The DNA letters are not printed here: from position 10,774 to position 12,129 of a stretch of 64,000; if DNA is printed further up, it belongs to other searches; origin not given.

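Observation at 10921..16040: Translationally coupled operon: NDP-sugar dehydrogenase - class-I aminotransferase - ALS/YerE-like TPP enzyme - UXS-like decarboxylase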

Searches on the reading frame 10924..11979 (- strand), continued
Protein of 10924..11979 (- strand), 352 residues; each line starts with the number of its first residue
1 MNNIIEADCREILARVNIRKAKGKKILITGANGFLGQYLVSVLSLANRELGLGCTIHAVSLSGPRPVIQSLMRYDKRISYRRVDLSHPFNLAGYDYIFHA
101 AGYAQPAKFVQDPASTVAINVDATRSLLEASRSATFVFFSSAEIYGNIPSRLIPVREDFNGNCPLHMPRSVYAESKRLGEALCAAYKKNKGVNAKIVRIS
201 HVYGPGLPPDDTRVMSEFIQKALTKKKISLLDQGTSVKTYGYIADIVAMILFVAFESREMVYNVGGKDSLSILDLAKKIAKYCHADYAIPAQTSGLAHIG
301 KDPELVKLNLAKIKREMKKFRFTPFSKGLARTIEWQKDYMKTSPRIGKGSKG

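Call 62: find_homologous_proteins(query=window:10924-11979:-, max_evalue=1e-10)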
Query seq(352 aa) (352 aa): 797 proteins with E <= 1e-10 among 3976 candidates; the best 120 are listed.
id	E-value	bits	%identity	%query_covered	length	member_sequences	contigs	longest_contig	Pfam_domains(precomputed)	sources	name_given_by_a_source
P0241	1.8e-194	664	88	96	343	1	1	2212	PF04321.24,PF16363.12,PF01073.26,PF07993.19,PF01370.28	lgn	-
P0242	7.2e-187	639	82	97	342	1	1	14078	PF04321.24,PF16363.12,PF01073.26,PF07993.19,PF01370.28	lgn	-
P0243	6.0e-185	632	83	97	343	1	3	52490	PF04321.24,PF16363.12,PF01073.26,PF07993.19,PF01370.28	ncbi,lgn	-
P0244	2.0e-183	627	100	80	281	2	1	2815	PF04321.24,PF16363.12,PF07993.19,PF01370.28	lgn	-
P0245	7.4e-166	570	74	97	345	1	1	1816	PF04321.24,PF16363.12,PF01073.26,PF07993.19,PF01370.28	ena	-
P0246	3.8e-161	554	71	96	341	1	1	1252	PF04321.24,PF16363.12,PF01073.26,PF07993.19,PF01370.28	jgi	jgi:dTDP-glucose 4,6-dehydratase/UDP-glucuronate decarboxylase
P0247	1.2e-160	553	72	96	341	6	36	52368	PF04321.24,PF16363.12,PF01073.26,PF07993.19,PF01370.28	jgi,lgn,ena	-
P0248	1.0e-157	543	73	95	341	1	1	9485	PF04321.24,PF16363.12,PF01073.26,PF07993.19,PF01370.28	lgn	-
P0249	3.6e-156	538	69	96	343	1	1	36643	PF04321.24,PF16363.12,PF01073.26,PF07993.19,PF01370.28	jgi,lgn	jgi:UDP-glucuronate decarboxylase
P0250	9.6e-156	536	68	97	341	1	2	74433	PF04321.24,PF16363.12,PF01073.26,PF07993.19,PF01370.28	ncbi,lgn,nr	ncbi:MAG: NAD-dependent epimerase/dehydratase family protein [Candidatus Sungbacteria bacterium]|nr:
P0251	1.1e-152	526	70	95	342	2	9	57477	PF04321.24,PF16363.12,PF01073.26,PF07993.19,PF01370.28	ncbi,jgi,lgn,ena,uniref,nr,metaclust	ncbi:hypothetical protein A2774_03305 [Candidatus Roizmanbacteria bacterium RIFCSPHIGHO2_01_FULL_39_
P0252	1.6e-152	526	71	95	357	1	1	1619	PF04321.24,PF16363.12,PF07993.19,PF01370.28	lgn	-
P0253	2.8e-151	522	67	97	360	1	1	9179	PF04321.24,PF16363.12,PF01073.26,PF07993.19,PF01370.28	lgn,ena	-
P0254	3.3e-151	521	72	95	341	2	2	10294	PF04321.24,PF16363.12,PF01073.26,PF07993.19,PF01370.28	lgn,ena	-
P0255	4.6e-151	521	71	95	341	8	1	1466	PF04321.24,PF16363.12,PF01073.26,PF07993.19,PF01370.28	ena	-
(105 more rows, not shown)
